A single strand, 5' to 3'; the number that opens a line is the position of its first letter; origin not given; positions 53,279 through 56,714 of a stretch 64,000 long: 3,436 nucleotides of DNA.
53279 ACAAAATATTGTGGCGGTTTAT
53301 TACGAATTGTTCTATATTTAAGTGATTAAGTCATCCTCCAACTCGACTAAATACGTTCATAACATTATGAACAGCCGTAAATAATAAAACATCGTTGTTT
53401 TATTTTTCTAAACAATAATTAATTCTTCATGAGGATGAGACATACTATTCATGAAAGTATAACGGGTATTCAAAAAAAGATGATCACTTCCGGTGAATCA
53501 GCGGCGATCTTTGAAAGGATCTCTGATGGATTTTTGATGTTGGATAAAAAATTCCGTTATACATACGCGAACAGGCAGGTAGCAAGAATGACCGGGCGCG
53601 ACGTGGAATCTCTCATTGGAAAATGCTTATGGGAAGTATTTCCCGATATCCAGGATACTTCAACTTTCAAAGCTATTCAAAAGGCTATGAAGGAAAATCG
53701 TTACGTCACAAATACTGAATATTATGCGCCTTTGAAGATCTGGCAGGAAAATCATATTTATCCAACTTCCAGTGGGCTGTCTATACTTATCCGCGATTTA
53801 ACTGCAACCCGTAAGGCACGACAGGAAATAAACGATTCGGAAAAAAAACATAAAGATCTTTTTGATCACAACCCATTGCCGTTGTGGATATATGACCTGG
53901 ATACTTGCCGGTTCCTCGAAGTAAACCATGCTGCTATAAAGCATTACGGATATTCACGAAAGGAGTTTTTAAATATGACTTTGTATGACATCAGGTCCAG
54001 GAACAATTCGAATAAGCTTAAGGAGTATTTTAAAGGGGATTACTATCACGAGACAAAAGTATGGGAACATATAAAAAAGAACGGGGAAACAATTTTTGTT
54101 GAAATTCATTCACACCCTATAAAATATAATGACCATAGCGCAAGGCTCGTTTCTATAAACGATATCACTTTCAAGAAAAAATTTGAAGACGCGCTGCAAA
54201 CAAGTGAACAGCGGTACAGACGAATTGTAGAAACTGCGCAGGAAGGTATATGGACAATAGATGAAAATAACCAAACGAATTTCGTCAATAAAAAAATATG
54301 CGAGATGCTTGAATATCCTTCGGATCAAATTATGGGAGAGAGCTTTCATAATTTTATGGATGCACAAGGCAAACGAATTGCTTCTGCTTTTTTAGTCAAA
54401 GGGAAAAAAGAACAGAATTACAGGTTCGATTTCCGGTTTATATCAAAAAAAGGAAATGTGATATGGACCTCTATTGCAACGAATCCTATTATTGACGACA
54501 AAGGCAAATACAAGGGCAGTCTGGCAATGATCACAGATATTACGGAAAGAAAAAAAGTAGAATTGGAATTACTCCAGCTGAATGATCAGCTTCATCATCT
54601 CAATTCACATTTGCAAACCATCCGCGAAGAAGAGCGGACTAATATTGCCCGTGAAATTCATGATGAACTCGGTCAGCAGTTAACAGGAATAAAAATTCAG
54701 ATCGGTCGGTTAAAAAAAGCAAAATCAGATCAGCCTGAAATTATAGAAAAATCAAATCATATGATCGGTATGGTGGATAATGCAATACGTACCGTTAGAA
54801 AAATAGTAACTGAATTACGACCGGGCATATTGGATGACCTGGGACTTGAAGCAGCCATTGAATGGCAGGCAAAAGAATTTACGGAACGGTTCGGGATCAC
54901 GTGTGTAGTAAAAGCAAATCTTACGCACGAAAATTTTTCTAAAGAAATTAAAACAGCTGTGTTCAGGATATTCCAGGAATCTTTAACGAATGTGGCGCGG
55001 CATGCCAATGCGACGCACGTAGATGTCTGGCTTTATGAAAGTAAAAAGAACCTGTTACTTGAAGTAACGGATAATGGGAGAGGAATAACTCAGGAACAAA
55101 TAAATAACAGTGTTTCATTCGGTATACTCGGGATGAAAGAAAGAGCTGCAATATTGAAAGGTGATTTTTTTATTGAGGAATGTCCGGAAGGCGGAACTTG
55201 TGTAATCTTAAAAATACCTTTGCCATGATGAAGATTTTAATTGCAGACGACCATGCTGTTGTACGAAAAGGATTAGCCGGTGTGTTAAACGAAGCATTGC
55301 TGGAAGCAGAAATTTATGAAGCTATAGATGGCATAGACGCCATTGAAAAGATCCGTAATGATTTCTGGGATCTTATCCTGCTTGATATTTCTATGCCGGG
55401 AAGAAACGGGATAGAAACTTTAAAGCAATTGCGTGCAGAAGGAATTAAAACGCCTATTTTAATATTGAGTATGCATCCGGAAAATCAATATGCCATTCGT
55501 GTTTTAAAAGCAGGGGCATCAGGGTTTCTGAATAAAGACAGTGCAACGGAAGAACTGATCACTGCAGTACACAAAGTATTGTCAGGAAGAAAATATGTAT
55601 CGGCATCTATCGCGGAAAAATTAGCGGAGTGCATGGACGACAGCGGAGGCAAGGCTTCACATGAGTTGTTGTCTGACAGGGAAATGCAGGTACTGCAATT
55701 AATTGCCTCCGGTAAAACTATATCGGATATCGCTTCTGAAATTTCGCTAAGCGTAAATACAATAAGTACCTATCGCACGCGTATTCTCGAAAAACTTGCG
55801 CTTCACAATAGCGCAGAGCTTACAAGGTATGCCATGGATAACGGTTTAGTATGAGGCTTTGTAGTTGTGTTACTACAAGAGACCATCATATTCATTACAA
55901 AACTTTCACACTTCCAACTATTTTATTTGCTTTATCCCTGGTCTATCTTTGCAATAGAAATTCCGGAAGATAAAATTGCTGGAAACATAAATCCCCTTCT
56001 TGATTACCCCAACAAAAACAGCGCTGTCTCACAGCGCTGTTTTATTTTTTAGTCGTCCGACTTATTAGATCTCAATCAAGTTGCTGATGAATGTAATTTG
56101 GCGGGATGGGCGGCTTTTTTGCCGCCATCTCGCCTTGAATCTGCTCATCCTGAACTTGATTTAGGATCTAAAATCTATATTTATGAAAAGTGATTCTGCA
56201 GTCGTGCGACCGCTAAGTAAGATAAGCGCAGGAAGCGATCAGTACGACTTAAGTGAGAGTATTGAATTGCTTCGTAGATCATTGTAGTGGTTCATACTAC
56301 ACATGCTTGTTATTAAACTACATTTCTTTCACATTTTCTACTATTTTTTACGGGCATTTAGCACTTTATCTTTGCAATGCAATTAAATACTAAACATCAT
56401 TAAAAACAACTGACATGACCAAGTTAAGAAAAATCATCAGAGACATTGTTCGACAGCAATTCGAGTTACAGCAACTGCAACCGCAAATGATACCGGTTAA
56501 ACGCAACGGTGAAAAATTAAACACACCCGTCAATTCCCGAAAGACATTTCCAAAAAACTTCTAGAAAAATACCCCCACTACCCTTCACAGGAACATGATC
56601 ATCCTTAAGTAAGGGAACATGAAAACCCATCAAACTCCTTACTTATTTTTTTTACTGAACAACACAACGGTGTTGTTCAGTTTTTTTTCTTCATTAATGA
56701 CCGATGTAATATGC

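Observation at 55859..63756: Six copies of a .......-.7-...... palindrome link a paralog-rich PAS-kinase / NarL-regulator cluster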

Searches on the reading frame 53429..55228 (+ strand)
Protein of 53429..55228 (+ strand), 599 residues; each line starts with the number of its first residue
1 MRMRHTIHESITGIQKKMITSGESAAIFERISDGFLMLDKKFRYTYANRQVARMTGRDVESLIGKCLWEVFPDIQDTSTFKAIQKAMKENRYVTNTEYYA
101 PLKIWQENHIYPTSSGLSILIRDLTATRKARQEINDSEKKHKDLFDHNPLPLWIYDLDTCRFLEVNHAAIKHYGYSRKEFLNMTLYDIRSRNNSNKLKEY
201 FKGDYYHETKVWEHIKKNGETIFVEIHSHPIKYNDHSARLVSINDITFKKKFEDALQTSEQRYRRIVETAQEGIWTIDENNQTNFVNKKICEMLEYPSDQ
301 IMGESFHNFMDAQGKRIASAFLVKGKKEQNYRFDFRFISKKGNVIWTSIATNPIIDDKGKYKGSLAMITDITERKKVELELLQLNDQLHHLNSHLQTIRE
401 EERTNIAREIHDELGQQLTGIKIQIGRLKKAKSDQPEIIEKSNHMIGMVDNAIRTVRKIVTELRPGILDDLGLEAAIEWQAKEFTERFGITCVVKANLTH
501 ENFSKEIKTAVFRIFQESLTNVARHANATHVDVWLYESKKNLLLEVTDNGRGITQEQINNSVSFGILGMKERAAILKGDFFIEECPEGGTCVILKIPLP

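Call 5: search_protein_families(library=pfam, proteins=[window:53429-55228:+], max_evalue=0.01)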
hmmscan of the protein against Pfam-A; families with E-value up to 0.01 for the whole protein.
window:53429-55228:+ (599 aa): 12 families
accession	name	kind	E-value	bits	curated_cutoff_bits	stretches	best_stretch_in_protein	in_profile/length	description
PF13426.13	PAS_9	-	1.3e-34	119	27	3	272-373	2-103/103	PAS domain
PF00989.32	PAS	-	4.4e-30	104.4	22.6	3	262-371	2-113/113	PAS fold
PF13188.13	PAS_8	-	3.7e-25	87.4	21.8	3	261-308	1-49/65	PAS domain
PF08448.16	PAS_4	-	2.8e-23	82.7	23.1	2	28-128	1-109/110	PAS fold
PF07730.19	HisKA_3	-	1.1e-15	58.4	24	1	402-466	1-66/68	Histidine kinase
PF08447.18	PAS_3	-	1.5e-12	48.1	25.6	1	285-360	3-81/89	PAS fold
PF02518.31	HATPase_c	-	3.4e-12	47.2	26.4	1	509-598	4-109/111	Histidine kinase-, DNA gyrase B-, and HSP90-like ATPase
PF12860.13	PAS_7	-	4.6e-08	33.6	27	1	268-378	2-114/115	PAS fold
PF24820.1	Diguanyl_cycl_sensor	-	0.00035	20.9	28.1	0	267-317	2-52/109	Diguanylate cyclase-like sensor domain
PF13596.12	PAS_10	-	0.0028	18.7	22.1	0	268-372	6-106/106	PAS domain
PF17200.10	sCache_2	-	0.0067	16.8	25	0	292-347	65-121/155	Single Cache domain 2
PF13581.12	HATPase_c_2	-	0.0099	16.3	27.4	0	493-559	14-85/127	Histidine kinase-like ATPase domain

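Call 22: search_protein_families(library=ncbifam, proteins=[window:53429-55228:+], max_evalue=0.001)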
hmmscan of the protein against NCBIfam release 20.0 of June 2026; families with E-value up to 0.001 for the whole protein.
window:53429-55228:+ (599 aa): 30 families (the best 25 are shown)
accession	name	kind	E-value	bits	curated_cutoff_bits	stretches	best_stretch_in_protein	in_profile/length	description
TIGR00229.1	sensory_box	domain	3.9e-49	166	22.9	3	258-381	2-126/126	PAS domain S-box protein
NF052443.1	SensHisKinMctS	equivalog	4.4e-45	153.9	700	1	386-596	234-446/457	two-component system sensor histidine kinase MctS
NF008649.0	PRK11644.1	equivalog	1.3e-40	139.6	408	1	382-597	283-495/499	signal transduction histidine-protein kinase/phosphatase UhpB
NF007896.0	PRK10600.1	equivalog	3.7e-31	108.4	578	1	392-594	380-581/598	nitrate/nitrite two-component system sensor histidine kinase NarX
NF052531.1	Strep_LiaS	equivalog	3e-29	102.3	450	1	382-598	114-327/328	envelope stress sensor histidine kinase LiaS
NF008184.0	PRK10935.1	equivalog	5.6e-28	97.9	553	1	398-597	359-558/565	nitrate/nitrite two-component system sensor histidine kinase NarQ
NF047874.1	MASE3_PAS_HK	subfamily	5.9e-28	98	560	2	250-457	254-455/655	MASE3 domain-containing sensor histidine kinase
NF046044.1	PnpS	equivalog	5e-19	68.6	400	1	252-378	46-167/390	two-component system histidine kinase PnpS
NF008468.0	PRK11360.1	equivalog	5.5e-19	68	646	1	254-559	261-558/616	two-component system sensor histidine kinase AtoS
NF047786.1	his_kin_MadS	equivalog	3.4e-18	66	500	1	378-597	208-434/434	MadS family sensor histidine kinase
NF007298.0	PRK09776.1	equivalog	2.4e-16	58.9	1135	2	254-387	295-430/1111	diguanylate cyclase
NF008467.0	PRK11359.1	equivalog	2.7e-13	48.8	857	1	267-377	142-254/800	oxygen-sensing cyclic-di-GMP phosphodiesterase DosP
NF033092.0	HK_WalK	equivalog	1.1e-12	47.4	725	1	242-383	238-374/594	cell wall metabolism sensor histidine kinase WalK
NF045595.1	HK_scytonemin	equivalog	6e-12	44.7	865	1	227-392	247-412/637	scytonemin biosynthesis sensor histidine kinase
NF041831.1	NO_HK_NahK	exception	2.5e-11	42.3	1500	1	224-434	287-486/854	hybrid sensor histidine kinase/response regulator NahK/ErcS'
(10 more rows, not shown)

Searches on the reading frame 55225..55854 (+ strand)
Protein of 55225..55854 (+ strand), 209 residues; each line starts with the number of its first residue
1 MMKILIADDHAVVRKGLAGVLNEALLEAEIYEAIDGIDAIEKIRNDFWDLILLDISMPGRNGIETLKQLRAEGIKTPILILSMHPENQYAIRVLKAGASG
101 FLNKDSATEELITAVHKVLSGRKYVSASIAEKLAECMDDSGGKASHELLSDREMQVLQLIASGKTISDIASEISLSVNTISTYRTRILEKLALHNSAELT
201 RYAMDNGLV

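Call 5: search_protein_families(library=pfam, proteins=[window:55225-55854:+], max_evalue=0.01)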
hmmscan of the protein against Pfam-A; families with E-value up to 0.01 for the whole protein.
window:55225-55854:+ (209 aa): 7 families
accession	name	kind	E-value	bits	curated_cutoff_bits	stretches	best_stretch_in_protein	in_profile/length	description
PF00072.30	Response_reg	-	3.1e-28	98.6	30.2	1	4-115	1-110/111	Response regulator receiver domain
PF00196.25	GerE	-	2.8e-17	62.5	23.5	1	148-203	2-57/57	Bacterial regulatory proteins, luxR family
PF02796.21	HTH_7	-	0.00013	22.5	23.8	0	155-180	13-38/45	Helix-turn-helix domain of resolvase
PF08281.18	Sigma70_r4_2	-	0.00015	21.8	25.7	1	147-191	9-54/54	Sigma-70, region 4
PF04545.22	Sigma70_r4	-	0.0013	18.6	24.1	1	149-191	5-48/50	Sigma-70, region 4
PF14493.12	HTH_40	-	0.0016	19.1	27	1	155-190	4-39/89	Helix-turn-helix domain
PF13384.12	HTH_23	-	0.0057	16.9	24.6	0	152-186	6-40/50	Homeodomain-like domain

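Call 10: find_related_loci(query=window:55225-55854:+, collection=genome_contigs, flank=10000)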
Query window:55225-55854:+ (209 aa) in genome_contigs; peptide patterns used: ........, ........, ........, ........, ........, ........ (x = any residue, [..] = any of these).
383 stretches matched a pattern; 295 encode a relative of the query (tblastn E <= 1e-3); the best 80 are kept; 80 distinct loci.
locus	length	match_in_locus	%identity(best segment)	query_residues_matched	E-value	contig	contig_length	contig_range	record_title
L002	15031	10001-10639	71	1-209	7e-100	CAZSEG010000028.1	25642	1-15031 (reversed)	MAG TPA_asm: uncultured Chitinophagaceae bacterium isolate SRP344714_co2_508 genome assembly, contig: NODE_4851_length_2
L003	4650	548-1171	71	1-208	2e-98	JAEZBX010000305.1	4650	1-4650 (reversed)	MAG: Bacteroidetes bacterium isolate OH_CBrB_217 k127_3915630, whole genome shotgun sequence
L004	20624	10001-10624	70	2-209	2e-98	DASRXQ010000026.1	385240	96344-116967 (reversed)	MAG TPA_asm: Saprospiraceae bacterium isolate SMAG_U12566 k141_486156, whole genome shotgun sequence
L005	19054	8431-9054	72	2-209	3e-98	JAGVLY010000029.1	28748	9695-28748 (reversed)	MAG: Bacteroidia bacterium isolate SW_52 c_000000026739, whole genome shotgun sequence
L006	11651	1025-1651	72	1-209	2e-98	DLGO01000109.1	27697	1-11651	MAG TPA_asm: Bacteroidetes bacterium UBA7692 UBA7692_contig_40352, whole genome shotgun sequence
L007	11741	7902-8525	71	2-209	4e-98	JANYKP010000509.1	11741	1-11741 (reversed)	MAG: Cyclobacteriaceae bacterium isolate GL140_5_metabinner_221 GL140_5_k141_543304, whole genome shotgun sequence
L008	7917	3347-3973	72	1-209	2e-97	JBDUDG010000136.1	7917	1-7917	MAG: Saprospiraceae bacterium isolate cluster4_bin.65 NODE_28742_length_7917_cov_7.759476, whole genome shotgun sequence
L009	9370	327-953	69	1-209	2e-97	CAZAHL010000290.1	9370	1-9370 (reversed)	MAG TPA_asm: uncultured Chryseolinea sp. isolate SRP136066_co1_414 genome assembly, contig: NODE_10339_length_9370_cov_4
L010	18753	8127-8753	72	1-209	3e-97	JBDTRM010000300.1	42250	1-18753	MAG: Bacteroidia bacterium isolate cluster3_bin.247 NODE_2315_length_42250_cov_9.120725, whole genome shotgun sequence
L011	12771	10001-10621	72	2-208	7e-97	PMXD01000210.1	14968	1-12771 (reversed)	MAG: Bacteroidetes bacterium isolate bog_950 73.20110700_S3M.57_contig_29289, whole genome shotgun sequence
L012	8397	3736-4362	69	1-209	1e-96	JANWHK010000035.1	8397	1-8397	MAG: Bacteroidia bacterium isolate CRAIB_MAG13 c_000000010357, whole genome shotgun sequence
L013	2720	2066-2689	71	2-209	3e-99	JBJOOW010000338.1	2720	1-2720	MAG: Bacteroidota bacterium isolate watershed3_2019_sw_WHONDRS-S19S_0084_B_bin.16 scaffold_1248366, whole genome shotgun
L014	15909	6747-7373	70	1-209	9e-97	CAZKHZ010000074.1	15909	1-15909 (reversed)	MAG TPA_asm: uncultured Chitinophagaceae bacterium isolate SRP128246_co1_483 genome assembly, contig: NODE_8145_length_1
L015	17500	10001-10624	71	2-209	2e-96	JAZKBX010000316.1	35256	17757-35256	MAG: Bacteroidota bacterium isolate ADI_H3L2_122-bin010_1 ADIH3L2_B010_1_000000000316, whole genome shotgun sequence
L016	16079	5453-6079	69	1-209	9e-96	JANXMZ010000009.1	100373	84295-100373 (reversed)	MAG: Bacteroidetes bacterium isolate 338R_concoct_99_sub 338R_k141_686867, whole genome shotgun sequence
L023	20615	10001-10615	69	2-209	7e-93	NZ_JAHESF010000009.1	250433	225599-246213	Chryseosolibacter histidini strain PWU4 NODE_9_length_250433_cov_9.693021, whole genome shotgun sequence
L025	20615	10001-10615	70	5-209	1e-92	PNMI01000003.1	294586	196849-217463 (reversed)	MAG: Sphingobacteriaceae bacterium isolate FW.025 FD_1000011_294586, whole genome shotgun sequence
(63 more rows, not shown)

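Call 21: search_solved_structures(query=window:55225-55854:+, max_evalue=1e-10)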
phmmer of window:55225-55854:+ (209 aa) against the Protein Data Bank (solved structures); distinct sequences matched with E-value up to 1e-10: 95 (the best 60 are shown).
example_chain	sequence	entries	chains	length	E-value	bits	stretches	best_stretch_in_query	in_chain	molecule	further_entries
4ldz_A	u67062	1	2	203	1.4e-27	99.9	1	1-202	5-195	Transcriptional regulatory protein DesR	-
5hev_A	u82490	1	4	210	1.6e-26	96.5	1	1-209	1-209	Response regulator protein VraR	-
1a04_A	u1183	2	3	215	3.2e-25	92.2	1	4-199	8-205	NITRATE/NITRITE RESPONSE REGULATOR PROTEIN NARL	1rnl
4zmr_A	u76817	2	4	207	3.1e-23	85.8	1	2-207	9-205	Response regulator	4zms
4hye_A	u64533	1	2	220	3.9e-23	85.4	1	2-207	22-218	Response regulator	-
7ve6_A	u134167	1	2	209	7.1e-23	84.6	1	2-208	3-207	Response regulator protein VraR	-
4gvp_A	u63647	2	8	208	7.3e-23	84.6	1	2-208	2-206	Response regulator protein vraR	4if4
5f64_A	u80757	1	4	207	1.4e-22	83.6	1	2-206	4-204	Positive transcription regulator EvgA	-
8zwn_A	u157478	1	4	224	2.1e-22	83.1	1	2-206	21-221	DNA-binding transcriptional activator EvgA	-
3cz5_A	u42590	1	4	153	6.7e-22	81.4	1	3-137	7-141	Two-component response regulator, LuxR family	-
9xzo_A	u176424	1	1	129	5.8e-21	78.4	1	1-121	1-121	De novo protein M1X0B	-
3c3w_A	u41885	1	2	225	4.6e-19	72.2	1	1-202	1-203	TWO COMPONENT TRANSCRIPTIONAL REGULATORY PROTEIN DEVR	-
4yn8_A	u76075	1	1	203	4.9e-19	72.1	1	2-198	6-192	Response regulator ChrA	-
5xso_A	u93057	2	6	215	1.3e-18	70.7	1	4-208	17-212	Response regulator FixJ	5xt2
1yio_A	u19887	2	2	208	8.8e-18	68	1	4-200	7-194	response regulatory protein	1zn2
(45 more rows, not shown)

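Call 22: search_protein_families(library=ncbifam, proteins=[window:55225-55854:+, L005:9189-9587:+], max_evalue=0.001)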
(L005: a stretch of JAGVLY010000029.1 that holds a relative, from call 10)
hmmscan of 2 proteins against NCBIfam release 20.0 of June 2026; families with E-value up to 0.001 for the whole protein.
window:55225-55854:+ (209 aa): 107 families (the best 25 are shown)
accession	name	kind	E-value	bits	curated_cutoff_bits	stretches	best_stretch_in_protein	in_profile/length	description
NF007018.1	PRK09483.1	equivalog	3.7e-46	157.5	280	1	1-208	1-208/217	UvrY/SirA/GacA family response regulator transcription factor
NF052445.1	RespRegMctR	equivalog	2.8e-44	151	300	1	2-208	2-204/205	two-component system response regulator MctR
NF011896.0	PRK15369.1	equivalog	6.2e-39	133.8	242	1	2-205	4-206/211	two component system response regulator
NF007935.0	PRK10651.1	equivalog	2.5e-34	118.4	250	1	3-202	8-209/216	two-component system response regulator NarL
NF007708.0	PRK10403.1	equivalog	5.9e-31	107.6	343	1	3-194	8-199/215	nitrate/nitrite response regulator protein NarP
NF007403.0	PRK09935.1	equivalog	1.3e-30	106.6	271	1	4-206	6-207/210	fimbria biosynthesis transcriptional regulator FimZ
NF007419.0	PRK09958.1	equivalog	2.4e-30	105.6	251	1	2-207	1-202/204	acid-sensing system DNA-binding response regulator EvgA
NF007685.0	PRK10360.1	equivalog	2.9e-30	105.6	258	1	1-205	1-194/196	response regulator transcription factor UhpA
NF006900.1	PRK09390.1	equivalog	1.5e-26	93.2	255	1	3-206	6-200/203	response regulator FixJ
NF041830.1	RR_TF_ErdR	exception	6.2e-25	88.2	390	1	3-194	3-196/213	response regulator transcription factor ErdR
NF047785.1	respo_reg_MadR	equivalog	2.8e-24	85.6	300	1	2-208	1-208/209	MadR family response regulator transcription factor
NF008098.0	PRK10840.1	equivalog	6.6e-19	68.2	235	1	2-202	4-204/216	response regulator transcription factor RcsB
NF040749.1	tetrathio_RR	equivalog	2.2e-18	66.7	290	1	5-200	4-185/191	tetrathionate respiration response regulator TtrR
NF045991.1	RespRegCtrARhodob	equivalog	3.3e-18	66.3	350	1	2-160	1-161/224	response regulator transcription factor CtrA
NF007969.0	PRK10693.1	equivalog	5.3e-17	61.8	329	1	3-162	9-170/337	two-component system response regulator RssB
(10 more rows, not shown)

L005:9189-9587:+ (132 aa): 61 families (the best 25 are shown)
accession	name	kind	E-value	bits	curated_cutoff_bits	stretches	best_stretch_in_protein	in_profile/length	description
NF001965.0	PRK00742.1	subfamily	5e-14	52.3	293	1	7-113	3-110/357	chemotaxis-specific protein-glutamate methyltransferase CheB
NF052445.1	RespRegMctR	equivalog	8.8e-14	51.4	300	1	8-124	2-115/205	two-component system response regulator MctR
TIGR02875.1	spore_0_A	equivalog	1.8e-12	47.1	200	1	8-127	3-124/262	sporulation transcription factor Spo0A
NF007750.0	PRK10430.1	equivalog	2.3e-12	46.9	262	1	9-129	3-125/239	two-component system response regulator DcuR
NF041367.1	CheY_Halo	equivalog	1.1e-11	45.1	200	1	10-123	1-109/114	chemotaxis protein CheY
NF008677.0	PRK11697.1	equivalog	1.7e-11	43.9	246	1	8-129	2-120/238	two-component system response regulator BtsR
NF011896.0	PRK15369.1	equivalog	3.3e-11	43.2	242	1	7-125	3-122/211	two component system response regulator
NF007018.1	PRK09483.1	equivalog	3.6e-11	43.1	280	1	9-124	3-115/217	UvrY/SirA/GacA family response regulator transcription factor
NF007935.0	PRK10651.1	equivalog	3.8e-10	39.3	250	1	7-121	6-120/216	two-component system response regulator NarL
NF006900.1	PRK09390.1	equivalog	5.9e-10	39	255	1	9-129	6-124/203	response regulator FixJ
TIGR01818.1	ntrC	equivalog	6.1e-10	38.5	558.6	1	11-128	2-117/463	nitrogen regulation protein NR(I)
NF047785.1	respo_reg_MadR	equivalog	5.3e-09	35.7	300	1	9-91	2-87/209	MadR family response regulator transcription factor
NF010684.1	PRK14084.1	equivalog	3.3e-08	33.6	375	1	9-130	2-121/254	response regulator transcription factor LytR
NF045944.1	ResRegRpaBCyano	equivalog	3.3e-08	33.2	330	1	44-128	32-115/229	response regulator transcription factor RpaB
NF033791.1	ActR_PrrA_rreg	equivalog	3.5e-08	33.6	250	1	10-128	4-120/173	ActR/PrrA/RegA family redox response regulator transcription factor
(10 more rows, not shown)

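Call 38: search_protein_families(library=pfam, proteins=[L023:7374-10004:+, L023:10973-11371:+, L023:11368-11850:+, L023:12021-13160:-, L025:8075-9982:+, L025:10722-11123:+, L025:11105-14935:+, L025:15015-15887:-], max_evalue=0.0001)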
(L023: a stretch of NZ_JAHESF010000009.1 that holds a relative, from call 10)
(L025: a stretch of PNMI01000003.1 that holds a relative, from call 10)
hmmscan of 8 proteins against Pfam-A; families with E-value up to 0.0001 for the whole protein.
L023:7374-10004:+ (876 aa): 9 families
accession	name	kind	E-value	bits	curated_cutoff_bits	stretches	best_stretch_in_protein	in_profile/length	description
PF08448.16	PAS_4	-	2e-21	76.7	23.1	2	422-521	1-109/110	PAS fold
PF13426.13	PAS_9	-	5e-18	65.7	27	2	300-402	1-102/103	PAS domain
PF08447.18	PAS_3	-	1.2e-17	64.4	25.6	1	313-392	2-81/89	PAS fold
PF00989.32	PAS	-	1.4e-16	60.9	22.6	2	291-401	2-113/113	PAS fold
PF07730.19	HisKA_3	-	3e-15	57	24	1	671-736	1-66/68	Histidine kinase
PF03924.19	CHASE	-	1.9e-11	44.6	25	1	99-202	66-184/189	CHASE domain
PF13188.13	PAS_8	-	1.1e-10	41.4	21.8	0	291-345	2-56/65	PAS domain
PF02518.31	HATPase_c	-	8.2e-10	39.5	26.4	1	779-866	4-108/111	Histidine kinase-, DNA gyrase B-, and HSP90-like ATPase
PF14598.12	PAS_11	-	2e-05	24.9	25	0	549-602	9-62/109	PAS domain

L023:10973-11371:+ (132 aa): 1 family
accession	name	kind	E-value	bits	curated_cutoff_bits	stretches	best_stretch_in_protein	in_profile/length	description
PF00072.30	Response_reg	-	5e-16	59.3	30.2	1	12-126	1-109/111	Response regulator receiver domain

L023:11368-11850:+ (160 aa): 1 family
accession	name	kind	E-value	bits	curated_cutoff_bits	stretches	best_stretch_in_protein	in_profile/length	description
PF00072.30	Response_reg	-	3e-13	50.3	30.2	1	27-144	2-106/111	Response regulator receiver domain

L023:12021-13160:- (379 aa): 4 families
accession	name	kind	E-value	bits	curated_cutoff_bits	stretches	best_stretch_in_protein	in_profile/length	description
PF00175.26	NAD_binding_1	-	4.5e-23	82.4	22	1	139-249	1-108/109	Oxidoreductase NAD-binding domain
PF00111.32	Fer2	-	5.6e-16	58.7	21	1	297-366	3-73/77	2Fe-2S iron-sulfur cluster binding domain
PF00970.30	FAD_binding_6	-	2e-14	54.2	21.1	1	32-125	4-97/99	Oxidoreductase FAD-binding domain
PF08030.17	NAD_binding_6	-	7.1e-06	26.6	22.2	0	135-192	2-65/156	Ferric reductase NAD binding domain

L025:8075-9982:+ (635 aa): 4 families
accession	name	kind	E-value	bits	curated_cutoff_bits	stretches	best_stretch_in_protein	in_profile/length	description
PF07730.19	HisKA_3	-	4e-16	59.7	24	1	434-500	1-67/68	Histidine kinase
PF02518.31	HATPase_c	-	3.5e-09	37.5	26.4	1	542-631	4-109/111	Histidine kinase-, DNA gyrase B-, and HSP90-like ATPase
PF03924.19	CHASE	-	5.7e-09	36.4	25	1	111-216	65-185/189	CHASE domain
PF08448.16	PAS_4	-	5.7e-07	30.2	23.1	1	307-407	1-109/110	PAS fold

L025:10722-11123:+ (133 aa): 1 family
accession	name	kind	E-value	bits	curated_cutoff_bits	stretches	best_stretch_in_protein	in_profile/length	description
PF00072.30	Response_reg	-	1.1e-16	61.5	30.2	1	11-126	1-110/111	Response regulator receiver domain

L025:11105-14935:+ (1276 aa): 10 families
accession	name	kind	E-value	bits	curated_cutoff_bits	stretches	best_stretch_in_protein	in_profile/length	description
PF08447.18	PAS_3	-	6.4e-54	180.6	25.6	4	691-778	2-89/89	PAS fold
PF00989.32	PAS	-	2.4e-46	156.9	22.6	2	924-1032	5-113/113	PAS fold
PF13426.13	PAS_9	-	5.8e-33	113.7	27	3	931-1033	2-102/103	PAS domain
PF08448.16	PAS_4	-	7.1e-30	103.9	23.1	1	926-1036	1-109/110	PAS fold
PF13188.13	PAS_8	-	4.8e-27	93.3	21.8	1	405-447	2-44/65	PAS domain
PF02518.31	HATPase_c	-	2.7e-15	57.2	26.4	1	1170-1273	6-108/111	Histidine kinase-, DNA gyrase B-, and HSP90-like ATPase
PF12860.13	PAS_7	-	1.4e-13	51.4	27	0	149-268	1-113/115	PAS fold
PF13596.12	PAS_10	-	1.2e-07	32.7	22.1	0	282-390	4-106/106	PAS domain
PF14598.12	PAS_11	-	1.4e-06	28.6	25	0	420-502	8-92/109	PAS domain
PF00072.30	Response_reg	-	7.2e-06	26.6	30.2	1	8-111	1-103/111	Response regulator receiver domain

L025:15015-15887:- (290 aa): 1 family
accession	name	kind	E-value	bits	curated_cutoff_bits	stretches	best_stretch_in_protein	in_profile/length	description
PF01545.26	Cation_efflux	-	7.8e-21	75.2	26.6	1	114-287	1-191/198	Cation efflux family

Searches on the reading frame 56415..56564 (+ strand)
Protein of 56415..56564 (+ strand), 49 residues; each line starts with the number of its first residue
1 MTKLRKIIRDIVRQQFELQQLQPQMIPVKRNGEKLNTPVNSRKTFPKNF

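Call 5: search_protein_families(library=pfam, proteins=[window:56415-56564:+], max_evalue=0.01)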
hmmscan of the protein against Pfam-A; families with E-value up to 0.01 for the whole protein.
window:56415-56564:+ (49 aa): 0 families
